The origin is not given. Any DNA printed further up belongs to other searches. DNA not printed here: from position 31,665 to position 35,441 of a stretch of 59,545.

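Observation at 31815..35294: Orphan FHA-domain, triple P-loop FtsK/SpoIIIE ATPase (EssC/EccC-like) with no other type VII secretion genes nearby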

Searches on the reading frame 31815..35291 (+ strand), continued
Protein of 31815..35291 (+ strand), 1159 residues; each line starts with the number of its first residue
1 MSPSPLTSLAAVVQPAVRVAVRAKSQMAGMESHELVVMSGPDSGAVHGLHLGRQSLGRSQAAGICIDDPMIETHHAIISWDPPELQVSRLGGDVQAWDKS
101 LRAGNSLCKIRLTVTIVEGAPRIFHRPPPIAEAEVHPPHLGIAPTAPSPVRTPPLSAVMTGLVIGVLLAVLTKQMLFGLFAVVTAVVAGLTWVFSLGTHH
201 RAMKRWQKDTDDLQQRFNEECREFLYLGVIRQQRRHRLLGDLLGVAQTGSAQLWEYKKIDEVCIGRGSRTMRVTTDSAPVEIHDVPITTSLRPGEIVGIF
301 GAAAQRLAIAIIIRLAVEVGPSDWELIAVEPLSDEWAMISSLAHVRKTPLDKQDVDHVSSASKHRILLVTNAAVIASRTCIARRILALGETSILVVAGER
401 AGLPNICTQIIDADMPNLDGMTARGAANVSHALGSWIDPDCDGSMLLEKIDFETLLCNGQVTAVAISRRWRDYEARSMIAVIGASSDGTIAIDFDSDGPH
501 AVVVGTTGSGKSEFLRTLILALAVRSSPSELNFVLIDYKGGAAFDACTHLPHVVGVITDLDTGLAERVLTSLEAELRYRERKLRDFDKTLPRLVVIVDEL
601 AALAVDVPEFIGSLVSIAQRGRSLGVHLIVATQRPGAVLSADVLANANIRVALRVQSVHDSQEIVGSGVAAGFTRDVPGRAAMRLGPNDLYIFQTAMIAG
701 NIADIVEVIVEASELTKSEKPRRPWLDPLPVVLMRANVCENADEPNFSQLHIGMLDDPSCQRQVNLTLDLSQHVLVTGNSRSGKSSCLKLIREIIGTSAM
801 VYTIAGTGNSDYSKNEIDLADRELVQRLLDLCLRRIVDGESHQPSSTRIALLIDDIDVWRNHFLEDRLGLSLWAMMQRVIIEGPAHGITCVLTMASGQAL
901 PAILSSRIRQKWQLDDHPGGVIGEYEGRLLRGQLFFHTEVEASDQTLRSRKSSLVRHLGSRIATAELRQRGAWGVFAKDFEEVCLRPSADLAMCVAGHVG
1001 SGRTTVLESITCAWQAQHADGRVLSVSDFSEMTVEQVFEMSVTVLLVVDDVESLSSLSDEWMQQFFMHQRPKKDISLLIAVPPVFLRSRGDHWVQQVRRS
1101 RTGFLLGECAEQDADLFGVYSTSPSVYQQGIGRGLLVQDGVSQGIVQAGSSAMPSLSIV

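Call 47: predict_structure(alignment_id=A1)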
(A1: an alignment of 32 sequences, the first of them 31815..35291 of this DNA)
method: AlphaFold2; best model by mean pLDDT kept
length: 1159 residues; sequences in the alignment: 32
mean_pLDDT: 79.2   pTM: 0.56
mean pLDDT of the five models: 79.2, 79.0, 78.7, 78.4, 76.6
residues with pLDDT >= 90: 153; 70-90: 824; 50-70: 115; < 50: 67
segments of 3 or more residues with pLDDT < 50: 1-29, 739-746, 808-813, 939-953, 1153-1159
pLDDT, mean of each block of 10 residues (from residue 1): 29 26 35 88 89 89 88 90 87 86 91 73 69 73 82 70 75 75 79 83 86 89 88 88 87 85 91 84 90 92 92 92 89 83 87 67 84 79 81 92 89 90 88 81 67 71 85 71 83 86 89 89 88 82 78 83 78 87 78 89 80 85 88 79 81 88 82 83 79 79 86 86 76 66 49 85 84 87 82 76 69 66 85 78 64 84 74 87 86 81 83 84 85 73 38 64 79 84 70 81 85 83 73 74 79 68 73 73 81 80 86 82 69 85 84 43
secondary structure, 60 per line:
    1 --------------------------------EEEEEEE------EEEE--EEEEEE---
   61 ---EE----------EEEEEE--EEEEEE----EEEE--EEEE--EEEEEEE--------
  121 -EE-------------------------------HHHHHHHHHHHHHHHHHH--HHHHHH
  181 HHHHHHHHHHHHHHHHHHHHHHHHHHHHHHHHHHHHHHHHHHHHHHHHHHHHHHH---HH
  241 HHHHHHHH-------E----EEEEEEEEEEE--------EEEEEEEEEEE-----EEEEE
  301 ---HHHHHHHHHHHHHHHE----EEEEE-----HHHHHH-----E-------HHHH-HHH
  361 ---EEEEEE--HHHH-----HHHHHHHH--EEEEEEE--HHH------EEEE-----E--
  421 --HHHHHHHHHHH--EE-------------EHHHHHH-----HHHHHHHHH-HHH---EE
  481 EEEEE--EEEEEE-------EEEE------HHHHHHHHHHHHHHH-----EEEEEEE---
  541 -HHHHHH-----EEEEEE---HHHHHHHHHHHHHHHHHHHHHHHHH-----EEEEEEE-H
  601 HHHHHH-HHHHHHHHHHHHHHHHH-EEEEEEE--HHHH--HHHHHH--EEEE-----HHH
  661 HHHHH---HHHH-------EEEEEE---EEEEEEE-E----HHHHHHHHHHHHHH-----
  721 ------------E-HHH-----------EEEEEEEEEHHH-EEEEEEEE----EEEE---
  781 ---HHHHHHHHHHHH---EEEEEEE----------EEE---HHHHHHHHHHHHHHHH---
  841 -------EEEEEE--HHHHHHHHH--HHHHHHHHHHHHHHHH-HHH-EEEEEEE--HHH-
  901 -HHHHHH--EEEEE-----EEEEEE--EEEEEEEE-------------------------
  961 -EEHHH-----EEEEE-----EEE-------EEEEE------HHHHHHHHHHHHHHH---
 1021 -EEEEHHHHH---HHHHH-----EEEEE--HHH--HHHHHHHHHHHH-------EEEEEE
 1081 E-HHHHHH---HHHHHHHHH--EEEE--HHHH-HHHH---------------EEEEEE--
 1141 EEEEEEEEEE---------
elements in order (helices of 4 or more, strands of 3 or more residues): E33-39 E46-49 E52-57 E76-81 E84-89 E94-97 E100-103 E106-112 H155-172 H175-235 H239-248 E261-271 E280-290 E296-300 H304-318 E324-328 H334-339 H353-356 E364-369 H372-375 H381-388 E391-397 E409-412 H423-433 H452-457 H463-471 E479-485 E488-493 E501-504 H511-525 E531-537 H542-547 E553-558 H562-586 E592-598 H600-606 H608-624 E626-632 H635-638 H641-646 E649-652 H658-665 H669-672 E680-685 E689-695 H702-715 E749-757 E762-769 E774-777 H784-795 E799-805 E816-818 H822-837 E848-853 H856-864 H867-882 E888-894 H902-907 E910-914 E920-925 E928-935 E972-976 E982-984 E992-996 H1003-1017 E1022-1025 H1026-1030 H1034-1038 E1044-1048 H1056-1067 E1075-1081 H1083-1088 H1092-1100 E1103-1106 H1109-1112 H1114-1117 E1133-1138 E1141-1150

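Call 51: fold_search(model_id=the predicted structure, library=pdb)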
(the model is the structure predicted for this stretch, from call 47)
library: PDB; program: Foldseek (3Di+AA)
matches with E <= 10: 1748; with E <= 0.001: 490
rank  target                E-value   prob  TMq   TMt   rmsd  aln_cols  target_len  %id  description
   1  4nh0_B                3.1e-43  1.00  0.45  0.58   8.2       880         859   21  Cytoplasmic domain of the Thermomonospora curvata Type VII Secretion ATPase EccC (released 2015-02-11)
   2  4nh0_A                4.6e-43  1.00  0.46  0.59   7.9       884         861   21  Cytoplasmic domain of the Thermomonospora curvata Type VII Secretion ATPase EccC (released 2015-02-11)
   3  4n1a_A                1.3e-26  1.00  0.30  0.57   6.9       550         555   21  Thermomonospora curvata EccC (ATPases 2 and 3) in complex with a signal sequence peptide (released 2015-02-11)
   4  4lya                  1.1e-25  1.00  0.33  0.67   5.4       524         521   16  EssC (ATPases 2 and 3) from Geobacillus thermodenitrificans (SeMet) (released 2015-02-04)
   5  4n1a_C                1.3e-25  1.00  0.29  0.54   7.2       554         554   20  Thermomonospora curvata EccC (ATPases 2 and 3) in complex with a signal sequence peptide (released 2015-02-11)
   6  4n1a_B                7.3e-25  1.00  0.30  0.55   6.8       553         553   21  Thermomonospora curvata EccC (ATPases 2 and 3) in complex with a signal sequence peptide (released 2015-02-11)
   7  5fv0_A                4.2e-22  1.00  0.28  0.55   9.2       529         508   16  The cytoplasmic domain of EssC (released 2016-03-02)
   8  5fv0_B                2.1e-21  1.00  0.27  0.56   8.9       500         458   15  The cytoplasmic domain of EssC (released 2016-03-02)
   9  6t8b_D                2.8e-15  1.00  0.20  0.56   4.2       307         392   26  FtsK motor domain with dsDNA, translocating state (released 2019-11-20)
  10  2ius_D                9.8e-15  1.00  0.20  0.56   3.4       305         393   23  E. coli FtsK motor domain (released 2006-08-29)
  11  6o1w_A                1.1e-14  1.00  0.19  0.58   6.7       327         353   20  Structure of pCW3 conjugation coupling protein TcpA monomer orthorhombic crystal form (released 2020-02-26)
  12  2ius_A                1.2e-14  1.00  0.20  0.56   3.4       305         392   22  E. coli FtsK motor domain (released 2006-08-29)
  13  2ius_F                1.3e-14  1.00  0.20  0.58   3.6       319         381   22  E. coli FtsK motor domain (released 2006-08-29)
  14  6o1w_B                1.4e-14  1.00  0.18  0.56   7.0       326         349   21  Structure of pCW3 conjugation coupling protein TcpA monomer orthorhombic crystal form (released 2020-02-26)
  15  2ius_E                4.3e-14  1.00  0.20  0.59   3.4       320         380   22  E. coli FtsK motor domain (released 2006-08-29)
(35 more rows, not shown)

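Call 68: search_protein_families(library=pfam, proteins=[L048:8134-9597:+, L048:13296-14417:-, L048:14592-16457:-, L048:16473-16844:-, L067:8919-9329:+, L067:13374-13760:+, L067:13796-14767:+, L067:14767-15276:+, L067:15276-16583:+, L067:16583-17509:+], max_evalue=0.01)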
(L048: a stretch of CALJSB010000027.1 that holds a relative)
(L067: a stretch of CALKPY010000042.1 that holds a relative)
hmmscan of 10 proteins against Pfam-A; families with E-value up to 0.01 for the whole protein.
L048:8134-9597:+ (488 aa): 4 families
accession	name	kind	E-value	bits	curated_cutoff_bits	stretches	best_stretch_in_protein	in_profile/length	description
PF00881.29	Nitroreductase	-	8.9e-15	55.7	23.5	1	99-263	7-165/167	Nitroreductase family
PF10604.15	Polyketide_cyc2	-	2e-11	44.8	27.4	1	311-434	6-129/142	Polyketide cyclase / dehydrase and lipid transport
PF03364.25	Polyketide_cyc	-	0.00084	20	23.4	1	315-404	1-87/126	Polyketide cyclase / dehydrase and lipid transport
PF08327.17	AHSA1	-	0.001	19.7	22.1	1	316-414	1-96/125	Activator of Hsp90 ATPase homolog 1-like protein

L048:13296-14417:- (374 aa): 2 families
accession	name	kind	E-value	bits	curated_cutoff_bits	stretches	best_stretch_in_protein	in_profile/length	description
PF13946.11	DUF4214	-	4.2e-27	94.4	23.2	2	84-151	2-70/72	Domain of unknown function (DUF4214)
PF00427.26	PBS_linker_poly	-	0.0045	17.5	28.7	1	46-129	8-94/126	Phycobilisome Linker polypeptide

L048:14592-16457:- (622 aa): 0 families

L048:16473-16844:- (124 aa): 0 families

L067:8919-9329:+ (137 aa): 0 families

L067:13374-13760:+ (129 aa): 2 families
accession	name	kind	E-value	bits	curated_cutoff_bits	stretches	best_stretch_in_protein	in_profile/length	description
PF12728.13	HTH_17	-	6.9e-11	42.7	27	1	28-78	1-51/51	Helix-turn-helix domain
PF02954.25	HTH_8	-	0.0046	17.1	22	1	32-47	22-37/42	Bacterial regulatory protein, Fis family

L067:13796-14767:+ (324 aa): 6 families
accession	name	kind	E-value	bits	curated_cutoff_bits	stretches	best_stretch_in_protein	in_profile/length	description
PF02562.22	PhoH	-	2.2e-92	308.6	27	1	110-312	2-205/205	PhoH-like protein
PF13604.12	AAA_30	-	2.4e-08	34.4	27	1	114-266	3-128/191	AAA domain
PF13245.12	AAA_19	-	1.5e-06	28.9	25.1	1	118-266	2-129/134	AAA domain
PF13401.12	AAA_22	-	0.00028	21.6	27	1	128-248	6-105/130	AAA domain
PF01695.23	IstB_IS21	-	0.00046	20.2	24.1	1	123-154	88-119/238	IstB-like ATP binding protein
PF00270.35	DEAD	-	0.0016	18.7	26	0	116-165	3-53/167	DEAD/DEAH box helicase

L067:14767-15276:+ (170 aa): 1 family
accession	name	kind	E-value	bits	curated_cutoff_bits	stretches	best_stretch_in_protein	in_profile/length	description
PF02130.23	YbeY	-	6.1e-28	97.7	25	1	31-147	15-128/129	Endoribonuclease YbeY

L067:15276-16583:+ (436 aa): 3 families
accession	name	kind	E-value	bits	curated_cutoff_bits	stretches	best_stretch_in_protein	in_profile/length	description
PF03471.22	CorC_HlyC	-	2.5e-21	75.9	27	1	344-418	3-79/81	Transporter associated domain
PF00571.33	CBS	-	5e-14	52.8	24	2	205-265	1-56/57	CBS domain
PF01595.25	CNNM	-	2.2e-09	37.7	28.4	1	12-183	2-171/181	Cyclin M transmembrane N-terminal domain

L067:16583-17509:+ (309 aa): 11 families
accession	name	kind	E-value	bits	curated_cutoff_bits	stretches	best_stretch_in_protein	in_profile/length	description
PF01926.29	MMR_HSR1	-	7.8e-24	84.4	21.9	1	37-148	2-113/113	50S ribosome-binding GTPase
PF02421.24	FeoB_N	-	1.6e-13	50.9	27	1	37-189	3-155/156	Ferrous iron transport protein B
PF07650.23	KH_2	-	1.1e-10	41.6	22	1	230-298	1-78/78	KH domain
PF00350.29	Dynamin_N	-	3.6e-09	37.3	27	1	37-71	1-35/168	Dynamin family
PF03193.22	RsgA_GTPase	-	2.1e-08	34.6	30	1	30-94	102-170/174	RsgA GTPase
PF00009.33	GTP_EFTU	-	2.6e-08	34.1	26.5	1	82-195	69-187/188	Elongation factor Tu GTP binding domain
PF02492.25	cobW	-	4.3e-08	33.4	20.7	1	73-164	74-168/180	CobW/HypB/UreG, nucleotide-binding domain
PF04548.22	AIG1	-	5.8e-05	22.9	27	1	39-138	5-107/212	AIG1 family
PF10662.15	PduV-EutP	-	0.0001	22.6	21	1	37-190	4-141/143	Ethanolamine utilisation - propanediol utilisation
PF16897.10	MMR_HSR1_Xtn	-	0.0058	17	35.2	0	142-191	58-101/106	C-terminal region of MMR_HSR1 domain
PF03308.22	MeaB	-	0.0093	15.4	23.1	0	30-70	29-75/273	Methylmalonyl Co-A mutase-associated GTPase MeaB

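Call 83: search_protein_families(library=padloc, proteins=[window:31902-35291:+], max_evalue=0.01)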
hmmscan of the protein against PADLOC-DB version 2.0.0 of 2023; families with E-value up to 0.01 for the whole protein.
window:31902-35291:+ (1130 aa): 22 families
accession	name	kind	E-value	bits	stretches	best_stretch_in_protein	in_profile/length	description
PDLC04140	mad8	-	1.9e-33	114.3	1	452-635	5-262/314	mads_8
PDLC02806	SspH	-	2.4e-22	76.4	1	466-633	1534-1718/1766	SspH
PDLC02804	SspH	-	3.6e-16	55.9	1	450-634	1314-1516/1561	SspH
PDLC01055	HerA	-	1.5e-13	48.4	1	463-513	151-199/532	Type III coevolved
PDLC04105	HerA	-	9.2e-10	35.7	2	587-635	450-497/576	-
PDLC04103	HerA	-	2.4e-07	27.5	0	585-641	469-523/579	-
PDLC04102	HerA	-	7.6e-07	25.8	1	588-635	535-581/654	-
PDLC02185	HerA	-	1.1e-06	25.7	1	588-635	477-523/585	-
PDLC04100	HerA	-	1.8e-06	25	1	588-636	471-518/580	-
PDLC04135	mad3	-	6.1e-06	24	1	461-499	16-52/374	mads_3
PDLC04098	HerA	-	4.6e-05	20.2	1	588-692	562-655/686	-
PDLC00269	PtuA1|PtuA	-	7.8e-05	20.1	0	471-498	34-61/446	AAA ATPase domain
PDLC02188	HerA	-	0.00011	19.2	0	585-632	455-501/578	-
PDLC04106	HerA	-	0.00013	18.7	0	588-632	544-587/667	-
PDLC00268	PtuA1|PtuA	-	0.001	16.6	0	732-769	16-52/411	AAA ATPase domain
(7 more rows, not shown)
